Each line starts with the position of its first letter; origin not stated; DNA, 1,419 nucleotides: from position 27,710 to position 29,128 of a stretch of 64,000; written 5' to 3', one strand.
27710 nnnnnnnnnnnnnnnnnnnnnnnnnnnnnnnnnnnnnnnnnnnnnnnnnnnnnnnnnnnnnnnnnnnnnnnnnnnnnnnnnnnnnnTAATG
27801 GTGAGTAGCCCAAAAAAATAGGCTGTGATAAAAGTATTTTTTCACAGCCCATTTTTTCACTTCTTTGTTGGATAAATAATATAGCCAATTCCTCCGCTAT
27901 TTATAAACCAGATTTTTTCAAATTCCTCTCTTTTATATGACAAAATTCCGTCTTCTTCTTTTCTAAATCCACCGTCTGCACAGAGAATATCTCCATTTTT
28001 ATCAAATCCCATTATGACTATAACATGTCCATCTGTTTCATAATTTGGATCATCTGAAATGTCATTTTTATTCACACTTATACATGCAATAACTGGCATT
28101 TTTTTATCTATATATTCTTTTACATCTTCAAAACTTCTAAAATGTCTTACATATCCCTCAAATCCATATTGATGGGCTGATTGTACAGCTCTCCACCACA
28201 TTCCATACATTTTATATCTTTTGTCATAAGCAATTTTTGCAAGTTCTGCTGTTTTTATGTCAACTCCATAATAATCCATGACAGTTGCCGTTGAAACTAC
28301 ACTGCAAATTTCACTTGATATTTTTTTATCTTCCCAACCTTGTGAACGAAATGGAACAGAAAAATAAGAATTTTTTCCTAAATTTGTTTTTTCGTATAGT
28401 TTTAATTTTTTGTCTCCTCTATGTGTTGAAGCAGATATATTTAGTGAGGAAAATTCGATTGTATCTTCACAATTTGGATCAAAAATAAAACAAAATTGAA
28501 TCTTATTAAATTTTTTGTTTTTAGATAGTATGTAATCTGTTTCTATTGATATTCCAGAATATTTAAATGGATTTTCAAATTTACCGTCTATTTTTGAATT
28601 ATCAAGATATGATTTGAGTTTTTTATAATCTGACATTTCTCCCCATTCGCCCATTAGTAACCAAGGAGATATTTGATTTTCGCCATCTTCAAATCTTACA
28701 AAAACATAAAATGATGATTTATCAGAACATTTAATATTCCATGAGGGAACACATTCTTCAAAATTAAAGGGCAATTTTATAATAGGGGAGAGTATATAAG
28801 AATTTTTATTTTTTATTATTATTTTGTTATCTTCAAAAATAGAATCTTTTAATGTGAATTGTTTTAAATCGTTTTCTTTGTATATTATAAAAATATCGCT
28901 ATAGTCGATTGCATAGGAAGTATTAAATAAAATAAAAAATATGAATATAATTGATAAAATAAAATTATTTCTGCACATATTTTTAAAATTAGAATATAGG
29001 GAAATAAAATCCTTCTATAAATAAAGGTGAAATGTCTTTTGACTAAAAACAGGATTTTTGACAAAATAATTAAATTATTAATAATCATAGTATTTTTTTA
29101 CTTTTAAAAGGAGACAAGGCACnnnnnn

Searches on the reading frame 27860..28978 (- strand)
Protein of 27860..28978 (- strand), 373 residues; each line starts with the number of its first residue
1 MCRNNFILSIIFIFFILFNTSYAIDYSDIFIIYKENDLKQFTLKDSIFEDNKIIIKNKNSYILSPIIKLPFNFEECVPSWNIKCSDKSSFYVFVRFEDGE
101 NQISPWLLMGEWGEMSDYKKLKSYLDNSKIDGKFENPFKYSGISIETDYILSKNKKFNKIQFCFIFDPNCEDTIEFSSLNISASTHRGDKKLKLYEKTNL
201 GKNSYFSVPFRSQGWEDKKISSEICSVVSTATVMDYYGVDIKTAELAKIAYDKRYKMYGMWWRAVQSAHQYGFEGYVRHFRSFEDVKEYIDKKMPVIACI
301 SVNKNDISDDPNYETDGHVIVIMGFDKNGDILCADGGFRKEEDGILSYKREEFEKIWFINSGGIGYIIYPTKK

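Call 3: search_protein_families(library=pfam, proteins=[window:27860-28978:-], max_evalue=0.1)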
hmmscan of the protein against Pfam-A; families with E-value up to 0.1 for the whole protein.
window:27860-28978:- (373 aa): 2 families
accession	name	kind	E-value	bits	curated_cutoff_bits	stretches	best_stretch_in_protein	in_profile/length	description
PF13529.12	Peptidase_C39_2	-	2.2e-18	67.6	24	1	208-335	3-141/143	Peptidase_C39 like family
PF03412.21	Peptidase_C39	-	0.00023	21.4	22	1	222-357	10-121/133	Peptidase C39 family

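Call 4: search_protein_families(library=padloc, proteins=[window:27860-28978:-], max_evalue=0.1)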
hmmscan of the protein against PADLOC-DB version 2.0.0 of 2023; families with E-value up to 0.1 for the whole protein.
window:27860-28978:- (373 aa): 0 families

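Call 5: search_protein_families(library=ncbifam, proteins=[window:27860-28978:-], max_evalue=0.1)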
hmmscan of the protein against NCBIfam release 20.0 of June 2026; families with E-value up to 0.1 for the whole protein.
window:27860-28978:- (373 aa): 0 families

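Call 6: search_protein_families(library=phrogs, proteins=[window:27860-28978:-], max_evalue=0.1)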
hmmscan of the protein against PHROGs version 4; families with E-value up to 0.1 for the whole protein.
window:27860-28978:- (373 aa): 2 families
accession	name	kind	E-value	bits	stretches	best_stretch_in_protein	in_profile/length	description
phrog_10051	-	lysis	0.0024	18.1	1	204-335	277-408/455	endolysin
phrog_3617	-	unknown function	0.02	15.1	1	223-336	79-190/405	-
